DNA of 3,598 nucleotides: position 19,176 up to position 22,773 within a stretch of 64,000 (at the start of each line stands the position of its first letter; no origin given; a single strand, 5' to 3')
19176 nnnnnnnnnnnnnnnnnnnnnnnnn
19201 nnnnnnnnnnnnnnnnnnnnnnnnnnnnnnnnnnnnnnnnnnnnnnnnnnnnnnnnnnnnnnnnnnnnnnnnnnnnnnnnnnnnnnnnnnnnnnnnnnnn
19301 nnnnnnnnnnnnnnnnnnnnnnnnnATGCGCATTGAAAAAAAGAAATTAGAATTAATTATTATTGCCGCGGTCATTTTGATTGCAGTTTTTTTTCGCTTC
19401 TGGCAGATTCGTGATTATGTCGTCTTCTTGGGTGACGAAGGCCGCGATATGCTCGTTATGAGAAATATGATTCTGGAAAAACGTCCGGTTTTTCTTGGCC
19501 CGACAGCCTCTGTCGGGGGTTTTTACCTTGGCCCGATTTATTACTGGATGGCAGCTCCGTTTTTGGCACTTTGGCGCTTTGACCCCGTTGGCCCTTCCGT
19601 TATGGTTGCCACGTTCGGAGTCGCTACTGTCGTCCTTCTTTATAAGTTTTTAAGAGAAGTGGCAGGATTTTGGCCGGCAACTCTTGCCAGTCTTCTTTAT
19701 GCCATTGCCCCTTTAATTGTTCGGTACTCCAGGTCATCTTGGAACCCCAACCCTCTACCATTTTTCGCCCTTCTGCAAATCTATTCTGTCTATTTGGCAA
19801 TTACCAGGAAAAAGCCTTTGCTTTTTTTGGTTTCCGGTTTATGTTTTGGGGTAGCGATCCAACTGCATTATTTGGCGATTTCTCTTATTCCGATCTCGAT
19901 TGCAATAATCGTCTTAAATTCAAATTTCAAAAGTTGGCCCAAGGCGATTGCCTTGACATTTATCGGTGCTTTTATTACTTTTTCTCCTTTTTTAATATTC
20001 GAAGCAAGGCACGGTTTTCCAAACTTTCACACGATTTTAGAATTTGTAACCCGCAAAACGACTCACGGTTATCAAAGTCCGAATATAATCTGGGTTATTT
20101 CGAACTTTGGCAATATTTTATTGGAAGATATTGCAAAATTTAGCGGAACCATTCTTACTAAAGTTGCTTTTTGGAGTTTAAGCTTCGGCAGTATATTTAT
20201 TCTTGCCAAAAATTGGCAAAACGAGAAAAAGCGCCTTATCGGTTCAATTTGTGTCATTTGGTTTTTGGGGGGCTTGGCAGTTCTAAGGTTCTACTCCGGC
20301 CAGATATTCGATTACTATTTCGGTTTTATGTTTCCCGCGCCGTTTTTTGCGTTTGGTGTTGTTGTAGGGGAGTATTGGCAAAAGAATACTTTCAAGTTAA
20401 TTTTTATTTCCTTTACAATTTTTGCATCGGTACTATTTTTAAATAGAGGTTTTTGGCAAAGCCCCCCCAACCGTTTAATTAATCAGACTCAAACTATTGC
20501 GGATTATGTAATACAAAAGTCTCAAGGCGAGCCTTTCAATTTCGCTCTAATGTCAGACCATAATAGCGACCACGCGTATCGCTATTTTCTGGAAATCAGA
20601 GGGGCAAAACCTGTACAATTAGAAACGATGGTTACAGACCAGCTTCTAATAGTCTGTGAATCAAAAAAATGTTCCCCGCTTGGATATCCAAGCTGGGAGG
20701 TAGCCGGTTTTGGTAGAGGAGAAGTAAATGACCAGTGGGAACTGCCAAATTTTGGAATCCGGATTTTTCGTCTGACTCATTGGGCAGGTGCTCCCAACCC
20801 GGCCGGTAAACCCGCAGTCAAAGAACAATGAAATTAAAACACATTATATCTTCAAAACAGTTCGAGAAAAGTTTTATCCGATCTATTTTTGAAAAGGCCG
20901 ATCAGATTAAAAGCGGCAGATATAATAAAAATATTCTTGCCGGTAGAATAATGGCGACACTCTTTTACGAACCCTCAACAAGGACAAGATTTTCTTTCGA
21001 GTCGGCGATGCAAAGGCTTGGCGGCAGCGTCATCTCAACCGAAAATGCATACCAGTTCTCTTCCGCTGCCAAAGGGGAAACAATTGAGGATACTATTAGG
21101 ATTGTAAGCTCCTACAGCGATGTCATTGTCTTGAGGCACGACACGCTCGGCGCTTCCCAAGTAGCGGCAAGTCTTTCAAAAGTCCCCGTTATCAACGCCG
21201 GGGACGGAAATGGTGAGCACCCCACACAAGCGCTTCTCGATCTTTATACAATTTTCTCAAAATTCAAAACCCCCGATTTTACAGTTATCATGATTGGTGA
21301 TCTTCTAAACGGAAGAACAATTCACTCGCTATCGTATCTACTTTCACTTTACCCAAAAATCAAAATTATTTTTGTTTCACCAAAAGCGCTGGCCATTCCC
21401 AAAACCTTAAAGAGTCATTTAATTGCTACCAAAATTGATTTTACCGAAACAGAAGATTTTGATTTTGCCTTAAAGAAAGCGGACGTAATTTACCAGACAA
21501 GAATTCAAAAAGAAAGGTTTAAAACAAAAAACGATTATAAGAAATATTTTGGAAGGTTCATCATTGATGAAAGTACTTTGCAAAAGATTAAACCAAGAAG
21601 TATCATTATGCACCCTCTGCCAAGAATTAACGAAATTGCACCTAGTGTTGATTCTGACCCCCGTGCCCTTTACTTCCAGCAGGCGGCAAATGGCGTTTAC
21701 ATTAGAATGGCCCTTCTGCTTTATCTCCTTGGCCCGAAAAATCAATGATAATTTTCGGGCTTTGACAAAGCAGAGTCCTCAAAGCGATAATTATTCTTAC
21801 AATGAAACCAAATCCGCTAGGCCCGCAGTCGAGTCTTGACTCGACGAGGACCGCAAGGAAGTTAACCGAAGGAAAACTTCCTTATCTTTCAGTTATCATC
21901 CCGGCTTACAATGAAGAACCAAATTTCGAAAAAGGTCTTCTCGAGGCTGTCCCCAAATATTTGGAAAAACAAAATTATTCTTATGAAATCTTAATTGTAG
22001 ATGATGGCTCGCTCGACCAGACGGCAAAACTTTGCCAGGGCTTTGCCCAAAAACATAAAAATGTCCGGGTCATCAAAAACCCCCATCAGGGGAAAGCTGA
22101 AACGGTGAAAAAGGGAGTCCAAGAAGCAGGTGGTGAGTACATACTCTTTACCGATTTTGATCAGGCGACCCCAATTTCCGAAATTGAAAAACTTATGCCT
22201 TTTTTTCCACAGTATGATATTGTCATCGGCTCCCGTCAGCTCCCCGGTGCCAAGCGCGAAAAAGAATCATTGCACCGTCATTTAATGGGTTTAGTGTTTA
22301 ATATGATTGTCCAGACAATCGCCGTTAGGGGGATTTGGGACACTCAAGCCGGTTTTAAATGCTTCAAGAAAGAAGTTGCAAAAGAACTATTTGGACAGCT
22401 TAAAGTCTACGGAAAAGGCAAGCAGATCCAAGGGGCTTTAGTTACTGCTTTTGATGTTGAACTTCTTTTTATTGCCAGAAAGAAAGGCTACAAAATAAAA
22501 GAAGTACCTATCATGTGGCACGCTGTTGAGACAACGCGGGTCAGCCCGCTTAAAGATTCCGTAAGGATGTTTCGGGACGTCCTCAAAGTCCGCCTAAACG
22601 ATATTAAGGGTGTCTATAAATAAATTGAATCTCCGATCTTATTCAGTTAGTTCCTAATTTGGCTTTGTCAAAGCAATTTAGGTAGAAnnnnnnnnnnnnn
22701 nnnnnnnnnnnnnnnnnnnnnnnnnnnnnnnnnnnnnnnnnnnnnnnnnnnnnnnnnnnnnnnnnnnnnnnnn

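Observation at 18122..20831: Gtr-type three-component glycosylation module with GtrB and GtrA fused into one protein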

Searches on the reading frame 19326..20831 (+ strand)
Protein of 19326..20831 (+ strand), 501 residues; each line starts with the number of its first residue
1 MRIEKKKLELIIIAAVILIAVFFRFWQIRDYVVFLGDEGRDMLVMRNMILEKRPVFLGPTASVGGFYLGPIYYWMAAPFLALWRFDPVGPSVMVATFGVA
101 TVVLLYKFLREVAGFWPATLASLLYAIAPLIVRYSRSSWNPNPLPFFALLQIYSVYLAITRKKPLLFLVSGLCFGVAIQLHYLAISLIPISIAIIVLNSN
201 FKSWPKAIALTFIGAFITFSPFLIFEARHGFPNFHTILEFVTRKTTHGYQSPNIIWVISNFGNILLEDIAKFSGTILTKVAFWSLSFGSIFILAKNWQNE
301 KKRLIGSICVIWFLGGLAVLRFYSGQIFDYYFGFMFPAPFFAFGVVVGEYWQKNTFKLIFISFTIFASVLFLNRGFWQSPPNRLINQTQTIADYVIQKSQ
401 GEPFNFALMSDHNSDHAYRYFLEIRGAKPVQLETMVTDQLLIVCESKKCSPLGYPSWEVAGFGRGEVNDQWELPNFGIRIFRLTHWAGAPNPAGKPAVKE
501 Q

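Call 3: search_protein_families(library=pfam, proteins=[window:19326-20831:+], max_evalue=0.01)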
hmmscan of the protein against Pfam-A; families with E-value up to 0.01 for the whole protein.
window:19326-20831:+ (501 aa): 1 family
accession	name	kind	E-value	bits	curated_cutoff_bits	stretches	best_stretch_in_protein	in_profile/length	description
PF13231.12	PMT_2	-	9.8e-13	49.1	26.1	1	70-224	4-159/160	Dolichyl-phosphate-mannose-protein mannosyltransferase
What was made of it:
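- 19326..20831 (+): ArnT/PMT-like GT-C glycosyltransferase (501 aa), the presumed consumer of the lipid-linked sugar. It has the motif FLGD37-E38-GRD just after the first helix. Pfam PMT_2 (call 3).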

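Call 8: search_protein_families(library=ncbifam, proteins=[window:19326-20831:+], max_evalue=0.001)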
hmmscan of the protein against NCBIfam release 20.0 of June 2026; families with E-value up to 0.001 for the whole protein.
window:19326-20831:+ (501 aa): 0 families

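Call 13: search_solved_structures(query=window:19326-20831:+, max_evalue=1)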
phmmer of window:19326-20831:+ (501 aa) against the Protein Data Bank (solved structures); distinct sequences matched with E-value up to 1: 1.
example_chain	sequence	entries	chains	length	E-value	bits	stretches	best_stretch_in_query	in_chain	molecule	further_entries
3vn3_A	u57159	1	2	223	0.077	15.1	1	247-283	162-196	Antifreeze protein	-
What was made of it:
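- Tried and rejected: A sequence-only PDB search with the GT-C protein found nothing meaningful (call 13).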

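Call 50: find_homologous_proteins(query=window:19326-20831:+, max_evalue=0.00001)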
Query window:19326-20831:+ (501 aa): 3088 proteins with E <= 0.00001 among 8000 candidates; the best 120 are listed.
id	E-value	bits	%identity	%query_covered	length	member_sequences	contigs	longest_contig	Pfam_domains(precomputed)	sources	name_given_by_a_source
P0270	0.0e+0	1142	100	100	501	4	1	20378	PF13231.13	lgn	-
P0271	0.0e+0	1023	87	100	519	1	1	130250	PF13231.13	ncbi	-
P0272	9.2e-289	977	83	100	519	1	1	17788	PF13231.13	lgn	-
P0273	2.9e-280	949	80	100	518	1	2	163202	PF13231.13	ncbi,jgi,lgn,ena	-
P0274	4.2e-277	938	80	100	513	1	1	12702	PF13231.13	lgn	-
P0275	4.0e-268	909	77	100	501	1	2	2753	PF13231.13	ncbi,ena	-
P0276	6.2e-266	901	76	100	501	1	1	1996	PF13231.13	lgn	-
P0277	8.6e-264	894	75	100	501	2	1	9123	PF13231.13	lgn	-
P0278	8.4e-256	868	73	100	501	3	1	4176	PF13231.13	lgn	-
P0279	1.7e-240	817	68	100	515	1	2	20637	PF13231.13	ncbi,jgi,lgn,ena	-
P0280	2.0e-232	791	68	99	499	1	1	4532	PF13231.13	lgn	-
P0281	6.8e-232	789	68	99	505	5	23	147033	PF13231.13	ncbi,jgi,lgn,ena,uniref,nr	ncbi:hypothetical protein A2697_01020 [Candidatus Curtissbacteria bacterium RIFCSPHIGHO2_01_FULL_41_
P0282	2.2e-231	787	67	98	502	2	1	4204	PF13231.13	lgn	-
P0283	2.8e-230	784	67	99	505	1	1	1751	PF13231.13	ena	-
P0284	6.4e-230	783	66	99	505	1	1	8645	PF13231.13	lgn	-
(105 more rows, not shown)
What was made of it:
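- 19326..20831 (+): NCBI names orthologues 'glycosyltransferase family 39 protein' (call 50).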

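Call 63: predict_structure(alignment_id=A5)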
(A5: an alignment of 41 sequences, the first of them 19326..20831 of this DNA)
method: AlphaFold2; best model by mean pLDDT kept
length: 501 residues; sequences in the alignment: 41
mean_pLDDT: 83.7   pTM: 0.87
mean pLDDT of the five models: 83.7, 83.3, 82.5, 82.5, 81.5
residues with pLDDT >= 90: 254; 70-90: 158; 50-70: 53; < 50: 36
segments of 3 or more residues with pLDDT < 50: 59-66, 452-454, 456-463, 489-501
pLDDT, mean of each block of 10 residues (from residue 1): 83 97 93 75 86 67 52 90 92 95 99 98 97 80 90 98 97 92 87 95 95 94 78 70 54 81 91 87 97 97 97 88 71 93 98 95 96 84 89 92 81 80 87 61 74 48 64 86 64 36 27
secondary structure, 60 per line:
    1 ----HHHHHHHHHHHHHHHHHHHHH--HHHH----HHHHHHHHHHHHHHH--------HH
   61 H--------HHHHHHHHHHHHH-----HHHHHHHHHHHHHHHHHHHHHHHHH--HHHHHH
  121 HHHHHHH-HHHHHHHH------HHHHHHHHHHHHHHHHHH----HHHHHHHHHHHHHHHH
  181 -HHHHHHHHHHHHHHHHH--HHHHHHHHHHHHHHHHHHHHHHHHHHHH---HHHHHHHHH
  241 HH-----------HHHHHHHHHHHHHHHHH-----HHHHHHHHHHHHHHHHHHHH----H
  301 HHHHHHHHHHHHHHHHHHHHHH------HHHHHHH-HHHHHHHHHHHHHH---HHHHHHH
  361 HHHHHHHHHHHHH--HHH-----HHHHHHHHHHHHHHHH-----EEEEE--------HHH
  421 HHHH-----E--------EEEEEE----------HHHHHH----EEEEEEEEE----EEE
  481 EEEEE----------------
elements in order: H5-25 H28-31 H36-50 H70-82 H88-112 H115-127 H129-136 H143-160 H165-180 H182-198 H201-228 H232-242 H254-270 H276-295 H300-322 H329-335 H337-350 H354-373 H384-399 E405-409 H418-424 E439-444 H455-460 E465-473 E478-485
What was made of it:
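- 19326..20831 (+): AF2 model with pLDDT 83.7 and pTM 0.87 (call 63).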

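Call 66: fold_search(model_id=the predicted structure, library=pdb)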
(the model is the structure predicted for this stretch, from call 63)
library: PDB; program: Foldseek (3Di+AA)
matches with E <= 10: 421; with E <= 0.001: 24
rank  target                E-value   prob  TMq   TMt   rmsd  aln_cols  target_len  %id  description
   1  5f15                  5.1e-08  1.00  0.60  0.57   8.9       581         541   13  Crystal Structure of ArnT from Cupriavidus metallidurans bound to Undecaprenyl phosphate (released 2016-02-17)
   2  5ezm                  2.1e-07  1.00  0.57  0.54   9.7       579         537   13  Crystal Structure of ArnT from Cupriavidus metallidurans in the apo state (released 2016-02-17)
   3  8pn9_A                2.8e-07  1.00  0.53  0.42  13.0       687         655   13  Structure of human oligosaccharyltransferase OST-A complex bound to NGI-1 (released 2024-05-08)
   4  3wak                  5.6e-07  1.00  0.48  0.30  12.6       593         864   14  Crystal structure of the Archaeoglobus fulgidus oligosaccharyltransferase (O29867_ARCFU) in the apo form (released 2013-10-30)
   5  3waj                  7.6e-07  1.00  0.51  0.34  11.0       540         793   14  Crystal structure of the Archaeoglobus fulgidus oligosaccharyltransferase (O29867_ARCFU) complex with Zn and sulfate (released 2013-10-30)
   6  7e9s_A                1.1e-06  1.00  0.51  0.32  11.2       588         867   14  Archaeal oligosaccharyltransferase AglB from Archaeoglobus fulgidus in complex with an inhibitory peptide and a dolich (released 2021-09-08)
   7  9s6t_A                2.2e-06  1.00  0.57  0.60   8.6       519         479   14  Ternary cryo-EM structure of chicken ALG12 with Dol25-PP-GlcNAc2Man7, Dol25-P-Man, and Fab (released 2026-03-18)
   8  7oci_F                2.6e-06  1.00  0.52  0.43  10.6       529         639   12  Cryo-EM structure of yeast Ost6p containing oligosaccharyltransferase complex (released 2022-02-16)
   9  5gmy_A                3.1e-06  1.00  0.49  0.31  11.9       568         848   13  Crystal structure of the Archaeoglobus fulgidus oligosaccharyltransferase (O29867_ARCFU) tethered with an acceptor pep (released 2017-02-01)
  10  8b6l_I                4.8e-06  1.00  0.49  0.38  14.8       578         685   13  Subtomogram average of the human Sec61-TRAP-OSTA-translocon (released 2022-12-07)
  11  6s7o_A                5.2e-06  1.00  0.56  0.44  12.4       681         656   12  Cryo-EM structure of human oligosaccharyltransferase complex OST-A (released 2019-12-18)
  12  6gxc_A                8.4e-06  1.00  0.49  0.37   9.4       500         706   13  Bacterial oligosaccharyltransferase PglB in complex with an inhibitory peptide and a reactive lipid-linked oligosaccha (released 2018-11-14)
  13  9n9j_I                9.6e-06  1.00  0.50  0.37  14.6       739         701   11  Structure of a GRP94 folding intermediate engaged with a CCDC134- and FKBP11-bound secretory translocon (released 2025-11-19)
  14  6ezn_F                1.3e-05  1.00  0.55  0.44  11.4       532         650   13  Cryo-EM structure of the yeast oligosaccharyltransferase (OST) complex (released 2018-01-17)
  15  8agb_A                1.6e-05  1.00  0.54  0.44  11.9       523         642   13  Structure of yeast oligosaccharylransferase complex with lipid-linked oligosaccharide bound (released 2022-12-07)
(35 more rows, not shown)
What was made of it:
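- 19326..20831 (+): Best fold hit ArnT 5f15 with TM 0.60/0.57, followed by STT3, AglB, PglB, ALG12 and Pmt4 (call 66).
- On GT-C glycosyltransferases of the ArnT/PMT type (gene 19326): The model (pTM 0.87, call 63) matches ArnT 5f15 with TM 0.60/0.57, then STT3, AglB, PglB, ALG12, Pmt4 and AftB (call 66).
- Checked: Its model's best fold match is ArnT (call 66).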

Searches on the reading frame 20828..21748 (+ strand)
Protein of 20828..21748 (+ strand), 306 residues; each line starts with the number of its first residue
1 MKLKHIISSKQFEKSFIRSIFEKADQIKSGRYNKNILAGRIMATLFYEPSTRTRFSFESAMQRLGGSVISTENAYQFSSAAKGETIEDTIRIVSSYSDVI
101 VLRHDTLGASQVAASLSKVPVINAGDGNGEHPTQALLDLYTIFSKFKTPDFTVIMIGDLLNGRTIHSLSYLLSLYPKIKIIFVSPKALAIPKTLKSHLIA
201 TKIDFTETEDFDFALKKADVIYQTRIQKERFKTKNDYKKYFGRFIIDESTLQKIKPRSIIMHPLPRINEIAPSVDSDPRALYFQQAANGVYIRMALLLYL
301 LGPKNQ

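Call 3: search_protein_families(library=pfam, proteins=[window:20828-21748:+], max_evalue=0.01)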
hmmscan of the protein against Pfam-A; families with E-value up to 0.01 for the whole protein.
window:20828-21748:+ (306 aa): 2 families
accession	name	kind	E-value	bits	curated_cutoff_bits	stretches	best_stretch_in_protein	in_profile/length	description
PF02729.26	OTCace_N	-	2.1e-48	164.6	29.9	1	4-142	1-146/148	Aspartate/ornithine carbamoyltransferase, carbamoyl-P binding domain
PF00185.30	OTCace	-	2.4e-29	102.8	29.4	1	151-300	3-157/157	Aspartate/ornithine carbamoyltransferase, Asp/Orn binding domain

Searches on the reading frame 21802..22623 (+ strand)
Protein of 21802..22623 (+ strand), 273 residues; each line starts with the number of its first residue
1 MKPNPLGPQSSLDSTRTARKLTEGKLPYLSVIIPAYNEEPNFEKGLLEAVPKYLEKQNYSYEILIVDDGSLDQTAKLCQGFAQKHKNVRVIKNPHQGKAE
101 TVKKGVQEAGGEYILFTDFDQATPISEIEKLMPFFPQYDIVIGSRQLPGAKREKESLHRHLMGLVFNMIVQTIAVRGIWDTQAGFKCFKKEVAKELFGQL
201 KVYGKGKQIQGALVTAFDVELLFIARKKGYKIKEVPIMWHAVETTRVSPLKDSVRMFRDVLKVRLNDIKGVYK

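Call 3: search_protein_families(library=pfam, proteins=[window:21802-22623:+], max_evalue=0.01)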
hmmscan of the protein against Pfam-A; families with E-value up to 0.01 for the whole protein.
window:21802-22623:+ (273 aa): 4 families
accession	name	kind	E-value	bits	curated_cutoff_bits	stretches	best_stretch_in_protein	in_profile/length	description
PF00535.33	Glycos_transf_2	-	2.1e-27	96.6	23.3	1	30-197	1-168/168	Glycosyl transferase family 2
PF13641.12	Glyco_tranf_2_3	-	2.1e-09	38.2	27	1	28-236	2-205/230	Glycosyltransferase like family 2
PF10111.15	Glyco_tranf_2_2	-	4.9e-07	30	27.3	1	30-131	1-102/276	Glycosyltransferase like family 2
PF13704.12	Glyco_tranf_2_4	-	0.0077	17.1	27.5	0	53-120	13-81/98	Glycosyl transferase family 2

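Call 8: search_protein_families(library=ncbifam, proteins=[window:21802-22623:+], max_evalue=0.001)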
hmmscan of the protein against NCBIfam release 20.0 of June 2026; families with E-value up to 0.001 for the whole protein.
window:21802-22623:+ (273 aa): 23 families
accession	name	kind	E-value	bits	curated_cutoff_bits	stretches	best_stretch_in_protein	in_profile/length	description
NF041875.1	EPS_EpsD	equivalog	6.2e-17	62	370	1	29-136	1-105/325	exopolysaccharide biosynthesis glycosyltransferase EpsD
NF047588.1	GlcsyltransPgfSStrep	equivalog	9.7e-17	61.1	500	1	29-192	3-163/308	glycosyltransferase PgfS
NF007482.0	PRK10073.1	equivalog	9.8e-17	60.9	423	1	26-132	5-107/334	glycosyltransferase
TIGR03937.1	PgaC_IcaA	equivalog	1.8e-16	60.1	422.3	1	17-120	35-135/407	poly-beta-1,6-N-acetyl-D-glucosamine synthase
NF007986.1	PRK10714.1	equivalog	7.7e-15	54.7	529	1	28-193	7-169/316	undecaprenyl-phosphate 4-deoxy-4-formamido-L-arabinose transferase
TIGR04182.1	glyco_TIGR04182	equivalog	2.4e-14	53.4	325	1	30-262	3-216/293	S-layer glycoprotein N-glycosyltransferase AglJ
NF038302.1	EPS_HpsE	equivalog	5.6e-14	51.8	300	1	29-130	3-106/307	hormogonium polysaccharide biosynthesis glycosyltransferase HpsE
NF041391.1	DPhHxTase_Halo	equivalog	9e-14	51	375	1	35-266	3-211/213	dolichyl-phosphate hexose transferase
TIGR04283.1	glyco_like_mftF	equivalog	2.2e-11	43.8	182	1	29-131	1-93/221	TIGR04283 family arsenosugar biosynthesis glycosyltransferase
NF050050.1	ProtGlycPglI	equivalog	5.9e-11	42.3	500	1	27-129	2-102/306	GalNAc(5)-diNAcBac-PP-undecaprenol beta-1,3-glucosyltransferase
NF047683.1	TeichurnBiosyTuaG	equivalog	1.9e-10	40.8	400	1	26-138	5-114/252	teichuronic acid biosynthesis protein TuaG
NF053739.1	GlytfEpsEBac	equivalog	1.1e-09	37.7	450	1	27-139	1-114/265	glycosyltransferase EpsE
NF010496.0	PRK13915.1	equivalog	1.7e-09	37.2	262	1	27-124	31-130/307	glucosyl-3-phosphoglycerate synthase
TIGR03965.1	mycofact_glyco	equivalog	1.3e-08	34.1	280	1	22-141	69-185/467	mycofactocin biosynthesis glycosyltransferase MftF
TIGR03111.1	glyc2_xrt_Gpos1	hypoth_equivalog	3.3e-08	32.8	363.95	1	17-131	39-152/439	TIGR03111 family XrtG-associated glycosyltransferase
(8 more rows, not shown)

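Call 19: search_solved_structures(query=window:21802-22623:+, max_evalue=0.0001)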
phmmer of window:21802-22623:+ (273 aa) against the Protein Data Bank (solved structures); distinct sequences matched with E-value up to 0.0001: 21.
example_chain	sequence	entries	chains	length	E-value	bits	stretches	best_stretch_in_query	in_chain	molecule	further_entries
5mlz_A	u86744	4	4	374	1.1e-16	64.2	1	29-194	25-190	Dolichol monophosphate mannose synthase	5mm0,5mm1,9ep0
9bhc_C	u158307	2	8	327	7.2e-11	45.1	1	28-192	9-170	Undecaprenyl-phosphate 4-deoxy-4-formamido-L-arabinose transferase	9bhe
8vxh_A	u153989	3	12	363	8.1e-11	44.9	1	27-192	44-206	Undecaprenyl-phosphate 4-deoxy-4-formamido-L-arabinose transferase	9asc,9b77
3bcv_A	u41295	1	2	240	2.3e-10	43.5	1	26-122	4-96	Putative glycosyltransferase protein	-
2z87_A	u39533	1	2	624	2.4e-10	43.4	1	22-126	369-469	Chondroitin synthase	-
2z86_A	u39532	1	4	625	2.4e-10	43.4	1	22-126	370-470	Chondroitin synthase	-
9hwj_A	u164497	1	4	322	2.8e-10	43.2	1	29-192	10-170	Undecaprenyl-phosphate 4-deoxy-4-formamido-L-arabinose transferase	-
5eke_A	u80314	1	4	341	8.6e-10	41.6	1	28-147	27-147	Uncharacterized glycosyltransferase sll0501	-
5ekp_C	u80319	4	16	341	8.7e-10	41.6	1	28-147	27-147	Uncharacterized glycosyltransferase sll0501 | Glycosyltransferase sll0501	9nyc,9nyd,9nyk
9nye_A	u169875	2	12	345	8.9e-10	41.5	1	28-147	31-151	Glycosyltransferase sll0501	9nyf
5hea_A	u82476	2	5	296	4e-09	39.4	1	29-123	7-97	Putative glycosyltransferase (GalT1)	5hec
8bz8_A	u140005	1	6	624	1.7e-08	37.3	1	28-138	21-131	Glycosyltransferase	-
8bz4_A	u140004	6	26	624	1.7e-08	37.3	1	28-138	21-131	Glycosyltransferase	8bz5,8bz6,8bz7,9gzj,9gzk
6p61_A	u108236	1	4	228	1.8e-08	37.2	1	25-142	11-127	Glycosyltransferase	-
6yv7_B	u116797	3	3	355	1.9e-06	30.6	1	27-125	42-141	Glycosyl transferase, family 2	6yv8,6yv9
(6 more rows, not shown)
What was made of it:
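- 21802..22623 (+): Short DPMS-like GT2 (273 aa, no membrane helix), first of the additional GT2/GT-C pairs. PDB best hit 5mlz at 1.1e-16 (call 19).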
